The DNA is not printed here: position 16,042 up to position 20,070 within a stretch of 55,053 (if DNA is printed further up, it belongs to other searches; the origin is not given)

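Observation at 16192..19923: MtrC/OmcA-style 5+5 decaheme surface lipoprotein fused to a collagen-like stalk in a putative myxobacterium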

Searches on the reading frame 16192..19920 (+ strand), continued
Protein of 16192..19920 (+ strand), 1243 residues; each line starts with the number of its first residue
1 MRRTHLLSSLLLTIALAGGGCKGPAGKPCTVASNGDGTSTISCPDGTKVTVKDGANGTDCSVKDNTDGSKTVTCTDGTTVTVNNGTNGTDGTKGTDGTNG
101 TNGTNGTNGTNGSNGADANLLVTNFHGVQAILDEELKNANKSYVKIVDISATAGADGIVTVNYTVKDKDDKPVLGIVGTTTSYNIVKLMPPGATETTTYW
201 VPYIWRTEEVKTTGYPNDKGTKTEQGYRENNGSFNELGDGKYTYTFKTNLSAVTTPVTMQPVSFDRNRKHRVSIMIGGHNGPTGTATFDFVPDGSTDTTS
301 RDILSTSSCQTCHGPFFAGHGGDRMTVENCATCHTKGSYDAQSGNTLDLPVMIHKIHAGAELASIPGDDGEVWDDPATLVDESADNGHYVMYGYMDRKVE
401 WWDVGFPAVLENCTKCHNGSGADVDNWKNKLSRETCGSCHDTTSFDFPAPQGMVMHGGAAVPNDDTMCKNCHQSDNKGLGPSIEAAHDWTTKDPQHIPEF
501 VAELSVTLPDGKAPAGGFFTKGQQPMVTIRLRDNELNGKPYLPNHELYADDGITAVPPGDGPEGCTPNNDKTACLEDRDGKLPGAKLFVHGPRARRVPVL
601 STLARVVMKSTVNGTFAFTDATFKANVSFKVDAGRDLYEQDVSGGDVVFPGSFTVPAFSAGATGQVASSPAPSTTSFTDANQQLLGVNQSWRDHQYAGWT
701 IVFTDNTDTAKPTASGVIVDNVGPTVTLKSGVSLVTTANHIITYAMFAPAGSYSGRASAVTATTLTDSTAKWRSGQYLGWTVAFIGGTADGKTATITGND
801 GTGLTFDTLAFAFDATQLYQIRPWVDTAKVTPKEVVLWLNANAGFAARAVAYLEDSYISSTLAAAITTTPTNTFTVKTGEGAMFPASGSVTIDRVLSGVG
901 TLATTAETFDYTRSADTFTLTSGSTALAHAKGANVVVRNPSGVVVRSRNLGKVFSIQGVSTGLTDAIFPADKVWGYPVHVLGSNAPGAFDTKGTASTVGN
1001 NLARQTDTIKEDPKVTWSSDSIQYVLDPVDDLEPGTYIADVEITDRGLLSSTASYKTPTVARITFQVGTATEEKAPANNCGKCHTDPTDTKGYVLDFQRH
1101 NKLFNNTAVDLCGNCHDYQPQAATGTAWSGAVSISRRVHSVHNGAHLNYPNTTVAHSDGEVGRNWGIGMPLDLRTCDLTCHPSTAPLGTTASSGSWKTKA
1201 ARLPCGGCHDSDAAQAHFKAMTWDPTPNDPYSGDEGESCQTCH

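Call 7: find_homologous_proteins(query=window:16192-19920:+, max_evalue=0.00001)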
Query window:16192-19920:+ (1243 aa): 569 proteins with E <= 0.00001 among 8000 candidates; the best 120 are listed.
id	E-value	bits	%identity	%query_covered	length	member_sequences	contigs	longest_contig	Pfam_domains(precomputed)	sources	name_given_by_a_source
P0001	0.0e+0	1794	63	100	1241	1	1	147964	PF14537.12,PF14522.12,PF22113.2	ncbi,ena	-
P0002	0.0e+0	1385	56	90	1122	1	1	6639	PF09699.16,PF14537.12,PF22112.3,PF14522.12,PF22113.2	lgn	-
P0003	0.0e+0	1298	52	98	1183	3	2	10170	PF09699.16,PF14537.12,PF22112.3,PF02085.22,PF14522.12,PF22113.2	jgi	-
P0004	0.0e+0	1187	50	93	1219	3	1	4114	PF01391.24,PF14537.12,PF22112.3,PF22111.3,PF14522.12,PF22113.2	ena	-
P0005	0.0e+0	1169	51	90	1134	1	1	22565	PF14537.12,PF22112.3,PF14522.12,PF22113.2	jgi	jgi:hypothetical protein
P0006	0.0e+0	1019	44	71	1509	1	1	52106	PF14537.12,PF22112.3,PF14522.12,PF22113.2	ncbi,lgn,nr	ncbi:MAG: OmcA/MtrC family decaheme c-type cytochrome [Deltaproteobacteria bacterium]|nr:OmcA/MtrC f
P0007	8.3e-292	990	43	98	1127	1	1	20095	PF14537.12,PF14522.12,PF22113.2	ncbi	-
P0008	2.2e-290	985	42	98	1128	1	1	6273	PF14537.12,PF14522.12,PF22113.2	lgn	-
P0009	9.6e-263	893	47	53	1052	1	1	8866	PF09699.16,PF14537.12,PF22112.3,PF19079.6,PF02085.22,PF14522.12,PF22113.2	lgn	-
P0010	3.9e-261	888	46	51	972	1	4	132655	PF09699.16,PF14537.12,PF22112.3,PF22111.3,PF14522.12,PF22113.2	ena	-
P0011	1.3e-259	883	48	53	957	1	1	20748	PF14537.12,PF14522.12,PF22113.2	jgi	-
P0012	1.4e-258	879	47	84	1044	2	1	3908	PF01391.24,PF14537.12,PF22112.3,PF14522.12,PF22113.2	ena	-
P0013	5.1e-254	864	45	55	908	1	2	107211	PF01391.24,PF09699.16,PF14537.12,PF22112.3,PF14522.12,PF22113.2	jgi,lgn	jgi:predicted CXXCH cytochrome family protein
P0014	1.6e-250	853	43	53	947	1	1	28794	PF14537.12,PF22112.3,PF22111.3,PF14522.12,PF22113.2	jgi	jgi:hypothetical protein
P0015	2.4e-248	846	46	49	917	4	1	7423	PF01391.24,PF09699.16,PF14537.12,PF22112.3,PF22111.3,PF14522.12,PF22113.2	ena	-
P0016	4.4e-248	845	46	51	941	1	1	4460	PF14537.12,PF22112.3,PF14522.12,PF22113.2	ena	-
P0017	6.0e-248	844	44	55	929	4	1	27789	PF01391.24,PF09699.16,PF14537.12,PF22112.3,PF14522.12,PF22113.2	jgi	jgi:predicted CXXCH cytochrome family protein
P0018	1.7e-247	843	47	53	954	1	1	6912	PF09699.16,PF14537.12,PF22112.3,PF22111.3,PF14522.12,PF22113.2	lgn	-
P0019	2.3e-246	839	49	44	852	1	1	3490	PF14537.12,PF22112.3,PF22111.3,PF14522.12,PF22113.2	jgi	jgi:OmcA/MtrC family decaheme c-type cytochrome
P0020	3.1e-246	839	48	44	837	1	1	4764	PF14537.12,PF22112.3,PF22111.3,PF14522.12,PF22113.2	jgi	-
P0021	4.2e-245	835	44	55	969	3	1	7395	PF14537.12,PF02085.22,PF14522.12,PF22113.2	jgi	jgi:decaheme cytochrome c component MtrC/MtrF-like protein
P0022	5.4e-244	831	47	45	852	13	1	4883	PF14537.12,PF22112.3,PF22111.3,PF14522.12,PF22113.2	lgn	-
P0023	5.0e-243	828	49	43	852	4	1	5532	PF14537.12,PF22112.3,PF22111.3,PF14522.12,PF22113.2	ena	-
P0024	1.5e-242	826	46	45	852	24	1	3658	PF14537.12,PF22112.3,PF22111.3,PF14522.12,PF22113.2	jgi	jgi:OmcA/MtrC family decaheme c-type cytochrome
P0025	1.2e-241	823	44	55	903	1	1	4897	PF01391.24,PF09699.16,PF14537.12,PF22112.3,PF02085.22,PF14522.12,PF22113.2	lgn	-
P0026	3.0e-241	822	45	53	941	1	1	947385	PF09699.16,PF14537.12,PF14522.12,PF22113.2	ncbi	ncbi:MAG: OmcA/MtrC family decaheme c-type cytochrome [Polyangiaceae bacterium]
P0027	1.1e-240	820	47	47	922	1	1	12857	PF01391.24,PF09699.16,PF14537.12,PF22112.3,PF14522.12,PF22113.2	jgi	jgi:Outer membrane cytochrome MtrC/MtrF-like, domains II/IV/OmcA-like N-terminal domain/Collagen tri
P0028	2.3e-240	819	45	47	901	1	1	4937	PF14537.12,PF22112.3,PF22111.3,PF02085.22,PF14522.12,PF22113.2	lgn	-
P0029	3.7e-240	818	46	53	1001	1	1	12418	PF09699.16,PF14537.12,PF22112.3,PF14522.12,PF22113.2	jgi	jgi:OmcA/MtrC family decaheme c-type cytochrome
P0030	6.5e-240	818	46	43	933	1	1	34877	PF01391.24,PF14537.12,PF22112.3,PF14522.12,PF22113.2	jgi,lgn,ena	-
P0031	8.8e-240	817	47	42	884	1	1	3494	PF14537.12,PF22112.3,PF14522.12,PF22113.2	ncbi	-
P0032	1.5e-239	816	46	45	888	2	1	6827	PF01391.24,PF14537.12,PF22112.3,PF02085.22,PF14522.12,PF22113.2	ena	-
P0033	2.5e-239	816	47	52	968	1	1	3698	PF14537.12,PF22112.3,PF14522.12,PF22113.2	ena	-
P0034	1.0e-238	814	48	44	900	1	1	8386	PF14537.12,PF22112.3,PF22111.3,PF14522.12,PF22113.2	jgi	jgi:OmcA/MtrC family decaheme c-type cytochrome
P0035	1.0e-237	810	45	53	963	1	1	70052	PF09699.16,PF14537.12,PF14522.12,PF22113.2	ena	-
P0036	4.0e-237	808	46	46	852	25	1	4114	PF14537.12,PF22112.3,PF22111.3,PF14522.12,PF22113.2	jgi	-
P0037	4.2e-237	808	45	46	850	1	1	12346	PF14537.12,PF22112.3,PF22111.3,PF14522.12,PF22113.2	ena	-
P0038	6.9e-237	808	45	44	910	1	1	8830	PF01391.24,PF09699.16,PF14537.12,PF22112.3,PF14522.12,PF22113.2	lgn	-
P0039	3.6e-236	805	42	55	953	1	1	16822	PF14537.12,PF22112.3,PF14522.12,PF22113.2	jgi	jgi:OmcA/MtrC family decaheme c-type cytochrome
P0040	3.9e-236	805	46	45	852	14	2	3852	PF14537.12,PF22112.3,PF22111.3,PF14522.12,PF22113.2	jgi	-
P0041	8.3e-236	804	46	45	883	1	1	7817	PF01391.24,PF09699.16,PF14537.12,PF22112.3,PF14522.12,PF22113.2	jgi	jgi:predicted CXXCH cytochrome family protein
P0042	1.6e-235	803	46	51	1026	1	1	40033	PF09699.16,PF14537.12,PF22112.3,PF02085.22,PF16378.11,PF14522.12,PF22113.2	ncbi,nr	ncbi:MAG: OmcA/MtrC family decaheme c-type cytochrome [Deltaproteobacteria bacterium]|nr:OmcA/MtrC f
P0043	3.0e-235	802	46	45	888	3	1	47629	PF01391.24,PF09699.16,PF14537.12,PF22112.3,PF02085.22,PF14522.12,PF22113.2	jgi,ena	-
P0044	3.2e-235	802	42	54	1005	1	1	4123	PF14537.12,PF22112.3,PF14522.12,PF22113.2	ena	-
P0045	4.4e-235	802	43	59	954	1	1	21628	PF14537.12,PF22112.3,PF02085.22,PF14522.12,PF22113.2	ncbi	-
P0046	5.8e-235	801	40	53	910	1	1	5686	PF01391.24,PF14537.12,PF22112.3,PF14522.12,PF22113.2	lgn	-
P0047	1.1e-234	800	45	49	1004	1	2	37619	PF22112.3,PF02085.22,PF14522.12,PF22113.2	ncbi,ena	-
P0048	1.3e-233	797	46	43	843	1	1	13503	PF14537.12,PF22112.3,PF22111.3,PF14522.12,PF22113.2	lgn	-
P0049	5.4e-233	795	48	42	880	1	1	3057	PF09699.16,PF14537.12,PF22112.3,PF22111.3,PF02085.22,PF14522.12,PF22113.2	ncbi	-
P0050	7.1e-233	794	43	51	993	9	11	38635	PF14537.12,PF22112.3,PF14522.12,PF22113.2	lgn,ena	-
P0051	1.1e-232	794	49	42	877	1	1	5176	PF09699.16,PF14537.12,PF22112.3,PF02085.22,PF14522.12,PF22113.2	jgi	jgi:predicted CXXCH cytochrome family protein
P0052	1.4e-232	793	44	46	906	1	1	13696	PF14537.12,PF22112.3,PF02085.22,PF14522.12,PF22113.2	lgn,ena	-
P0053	1.7e-232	793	42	53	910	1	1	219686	PF01391.24,PF09699.16,PF14537.12,PF22112.3,PF22111.3,PF14522.12,PF22113.2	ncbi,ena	-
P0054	3.3e-232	792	42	56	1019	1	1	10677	PF22112.3,PF19079.6,PF02085.22,PF14522.12,PF22113.2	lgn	-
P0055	2.2e-231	789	40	55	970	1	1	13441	PF09699.16,PF14537.12,PF22111.3,PF02085.22,PF14522.12,PF22113.2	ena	-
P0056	1.3e-230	787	46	47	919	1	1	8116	PF14537.12,PF22112.3,PF22111.3,PF14522.12,PF22113.2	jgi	-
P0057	1.9e-230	786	47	43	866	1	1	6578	PF14537.12,PF22112.3,PF14522.12,PF22113.2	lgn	-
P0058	1.6e-229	783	44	52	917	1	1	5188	PF14537.12,PF22112.3,PF02085.22,PF14522.12,PF22113.2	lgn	-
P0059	1.6e-229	783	42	55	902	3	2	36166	PF01391.24,PF09699.16,PF14537.12,PF22112.3,PF14522.12,PF22113.2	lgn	-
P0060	1.0e-228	781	39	59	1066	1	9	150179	PF09699.16,PF14537.12,PF22112.3,PF14522.12,PF22113.2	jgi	jgi:OmcA/MtrC family decaheme c-type cytochrome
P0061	1.1e-228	780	44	54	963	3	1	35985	PF14537.12,PF22112.3,PF22111.3,PF14522.12,PF22113.2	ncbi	-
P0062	1.7e-228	780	41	54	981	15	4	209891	PF14537.12,PF22112.3,PF02085.22,PF14522.12,PF22113.2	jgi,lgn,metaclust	metaclust:\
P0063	7.6e-228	778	45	48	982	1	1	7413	PF14537.12,PF22112.3,PF14522.12,PF22113.2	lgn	-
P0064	1.6e-227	777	46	51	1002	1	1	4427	PF14537.12,PF22112.3,PF19079.6,PF14522.12,PF22113.2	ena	-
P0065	3.4e-227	776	45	47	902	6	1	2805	PF01391.24,PF09699.16,PF14537.12,PF22112.3,PF14522.12,PF22113.2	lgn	-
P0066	3.5e-227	775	44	44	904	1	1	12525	PF01391.24,PF14537.12,PF22112.3,PF02085.22,PF14522.12,PF22113.2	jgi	-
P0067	5.9e-227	775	42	55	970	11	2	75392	PF09699.16,PF14537.12,PF22112.3,PF22111.3,PF02085.22,PF14522.12,PF22113.2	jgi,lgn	jgi:OmcA/MtrC family decaheme c-type cytochrome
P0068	1.7e-226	773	42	54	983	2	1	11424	PF22112.3,PF22111.3,PF02085.22,PF14522.12,PF22113.2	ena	-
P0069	3.5e-226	772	46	45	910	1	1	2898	PF01391.24,PF14537.12,PF22112.3,PF22111.3,PF14522.12,PF22113.2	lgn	-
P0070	9.2e-226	771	45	44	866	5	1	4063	PF14537.12,PF22112.3,PF02085.22,PF14522.12,PF22113.2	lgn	-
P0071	9.3e-226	771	46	42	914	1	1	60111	PF14537.12,PF22112.3,PF22111.3,PF14522.12,PF22113.2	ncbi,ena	-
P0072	1.1e-225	771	47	42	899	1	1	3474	PF14537.12,PF22112.3,PF22111.3,PF14522.12,PF22113.2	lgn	-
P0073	1.2e-225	770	38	59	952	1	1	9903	PF09699.16,PF14537.12,PF22112.3,PF22111.3,PF02085.22,PF14522.12,PF22113.2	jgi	jgi:predicted CXXCH cytochrome family protein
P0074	1.2e-225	770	43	54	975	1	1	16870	PF22112.3,PF14522.12,PF22113.2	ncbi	-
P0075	1.4e-225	770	46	51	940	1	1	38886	PF01391.24,PF09699.16,PF14537.12,PF22112.3,PF22111.3,PF14522.12,PF22113.2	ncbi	-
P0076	1.4e-225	770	41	55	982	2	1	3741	PF14537.12,PF22112.3,PF02085.22,PF14522.12,PF22113.2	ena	-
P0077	5.4e-225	768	45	53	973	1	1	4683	PF09699.16,PF14537.12,PF22112.3,PF14522.12,PF22113.2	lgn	-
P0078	9.7e-225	767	43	51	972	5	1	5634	PF09699.16,PF14537.12,PF22112.3,PF22111.3,PF02085.22,PF14522.12,PF22113.2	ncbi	-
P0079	1.1e-224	767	47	42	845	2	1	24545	PF09699.16,PF14537.12,PF22112.3,PF22111.3,PF14522.12,PF22113.2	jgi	-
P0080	1.9e-224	766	44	51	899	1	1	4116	PF09699.16,PF14537.12,PF14522.12,PF22113.2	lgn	-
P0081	5.2e-224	765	43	50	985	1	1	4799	PF14537.12,PF22111.3,PF02085.22,PF14522.12,PF22113.2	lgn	-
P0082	1.1e-223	764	45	45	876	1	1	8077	PF14537.12,PF22112.3,PF22111.3,PF14522.12,PF22113.2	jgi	jgi:OmcA/MtrC family decaheme c-type cytochrome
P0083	1.2e-223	764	44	53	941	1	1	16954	PF09699.16,PF14537.12,PF22112.3,PF14522.12,PF22113.2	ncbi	-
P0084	4.0e-223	762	48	40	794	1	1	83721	PF09699.16,PF14537.12,PF22112.3,PF14522.12,PF22113.2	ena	-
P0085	6.1e-223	761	41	54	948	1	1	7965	PF09699.16,PF14537.12,PF22112.3,PF22111.3,PF02085.22,PF14522.12,PF22113.2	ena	-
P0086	1.6e-222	760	43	51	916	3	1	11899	PF00526.24,PF14537.12,PF22112.3,PF14522.12,PF22113.2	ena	-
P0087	2.2e-222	760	42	44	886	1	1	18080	PF14537.12,PF22112.3,PF14522.12,PF22113.2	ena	-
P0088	7.8e-222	758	47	39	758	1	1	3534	PF09699.16,PF14537.12,PF22112.3,PF02085.22,PF14522.12,PF22113.2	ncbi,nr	ncbi:MAG: OmcA/MtrC family decaheme c-type cytochrome, partial [Polyangiaceae bacterium]|nr:OmcA/Mtr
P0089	1.8e-221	757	43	52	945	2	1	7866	PF14537.12,PF22112.3,PF14522.12,PF22113.2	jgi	-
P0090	3.4e-221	756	41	53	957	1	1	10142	PF14537.12,PF22112.3,PF22111.3,PF14522.12,PF22113.2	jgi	jgi:OmcA/MtrC family decaheme c-type cytochrome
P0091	6.2e-221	755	43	52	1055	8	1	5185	PF09699.16,PF14537.12,PF19079.6,PF14522.12,PF22113.2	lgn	-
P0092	1.3e-220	754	45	45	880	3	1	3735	PF14537.12,PF22112.3,PF14522.12,PF22113.2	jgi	-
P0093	2.4e-220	753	43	53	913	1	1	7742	PF14537.12,PF22112.3,PF14522.12,PF22113.2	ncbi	-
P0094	2.8e-220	753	46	43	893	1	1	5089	PF09699.16,PF14537.12,PF22112.3,PF02085.22,PF14522.12,PF22113.2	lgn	-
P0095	7.3e-220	751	44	51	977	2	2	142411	PF14537.12,PF22112.3,PF02085.22,PF14522.12,PF22113.2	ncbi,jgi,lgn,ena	-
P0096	9.6e-220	751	41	52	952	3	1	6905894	PF14537.12,PF22112.3,PF22111.3,PF14522.12,PF22113.2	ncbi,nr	ncbi:MAG: OmcA/MtrC family decaheme c-type cytochrome [Deltaproteobacteria bacterium]|nr:OmcA/MtrC f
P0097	9.7e-220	751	45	51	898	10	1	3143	PF14537.12,PF14522.12,PF22113.2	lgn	-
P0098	1.0e-219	751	40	59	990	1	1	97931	PF09699.16,PF14537.12,PF02085.22,PF14522.12,PF22113.2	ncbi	-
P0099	1.9e-219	750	42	52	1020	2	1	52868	PF09699.16,PF14537.12,PF19079.6,PF14522.12,PF22113.2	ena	-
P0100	2.6e-219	749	48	42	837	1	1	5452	PF14537.12,PF22112.3,PF22111.3,PF14522.12,PF22113.2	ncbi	-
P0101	2.9e-219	749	45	43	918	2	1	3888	PF14537.12,PF22112.3,PF02085.22,PF14522.12,PF22113.2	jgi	-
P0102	2.0e-218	746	40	57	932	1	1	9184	PF09699.16,PF14537.12,PF22112.3,PF02085.22,PF14522.12,PF22113.2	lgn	-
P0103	2.3e-218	746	45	45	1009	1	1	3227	PF14537.12,PF22112.3,PF14522.12,PF22113.2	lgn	-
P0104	3.1e-218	746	43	51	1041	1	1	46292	PF09699.16,PF14537.12,PF02085.22,PF14522.12,PF22113.2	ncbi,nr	ncbi:MAG: OmcA/MtrC family decaheme c-type cytochrome [Deltaproteobacteria bacterium]|nr:OmcA/MtrC f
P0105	4.7e-218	745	48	40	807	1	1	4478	PF14537.12,PF22112.3,PF22111.3,PF14522.12,PF22113.2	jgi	-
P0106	5.9e-218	745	44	42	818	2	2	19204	PF14537.12,PF22112.3,PF14522.12,PF22113.2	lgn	-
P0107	7.7e-218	745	43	42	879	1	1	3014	PF14537.12,PF22112.3,PF14522.12,PF22113.2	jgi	-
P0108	2.8e-217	743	42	52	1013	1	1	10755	PF14537.12,PF14522.12,PF22113.2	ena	-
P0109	2.0e-216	740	41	56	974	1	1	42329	PF09699.16,PF14537.12,PF14522.12,PF22113.2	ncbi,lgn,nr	ncbi:MAG: OmcA/MtrC family decaheme c-type cytochrome [Deltaproteobacteria bacterium]|nr:OmcA/MtrC f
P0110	2.2e-216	740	40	51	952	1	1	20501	PF09699.16,PF14537.12,PF02085.22,PF14522.12,PF22113.2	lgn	-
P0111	7.1e-216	738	38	58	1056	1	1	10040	PF14537.12,PF14522.12,PF22113.2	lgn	-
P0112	8.4e-216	738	42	51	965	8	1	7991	PF09699.16,PF14537.12,PF22112.3,PF02085.22,PF14522.12,PF22113.2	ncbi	-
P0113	1.2e-215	737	42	52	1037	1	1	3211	PF14537.12,PF22112.3,PF22111.3,PF02085.22,PF14522.12,PF22113.2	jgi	jgi:hypothetical protein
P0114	1.4e-215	737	45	40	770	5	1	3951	PF09699.16,PF14537.12,PF14522.12,PF22113.2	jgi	jgi:predicted CXXCH cytochrome family protein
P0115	3.2e-215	736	40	48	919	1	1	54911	PF01391.24,PF14537.12,PF22112.3,PF14522.12,PF22113.2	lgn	-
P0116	6.9e-215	735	40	51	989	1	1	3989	PF22112.3,PF02085.22,PF14522.12,PF22113.2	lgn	-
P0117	8.9e-215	734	44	53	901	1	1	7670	PF02085.22,PF14522.12,PF22113.2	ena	-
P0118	1.5e-214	734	47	42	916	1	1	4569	PF09699.16,PF14537.12,PF22112.3,PF22111.3,PF14522.12,PF22113.2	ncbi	-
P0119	1.7e-214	733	40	50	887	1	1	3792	PF14537.12,PF22112.3,PF14522.12,PF22113.2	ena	-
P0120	1.8e-214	733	47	44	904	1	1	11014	PF14537.12,PF22112.3,PF14522.12,PF22113.2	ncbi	-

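Call 10: find_related_loci(query=window:16192-19920:+, collection=genome_contigs, flank=10000)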
Query window:16192-19920:+ (1243 aa) in genome_contigs; peptide patterns used: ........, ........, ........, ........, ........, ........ (x = any residue, [..] = any of these).
8 stretches matched a pattern, but none encodes a relative of the query by tblastn (E <= 1e-3).
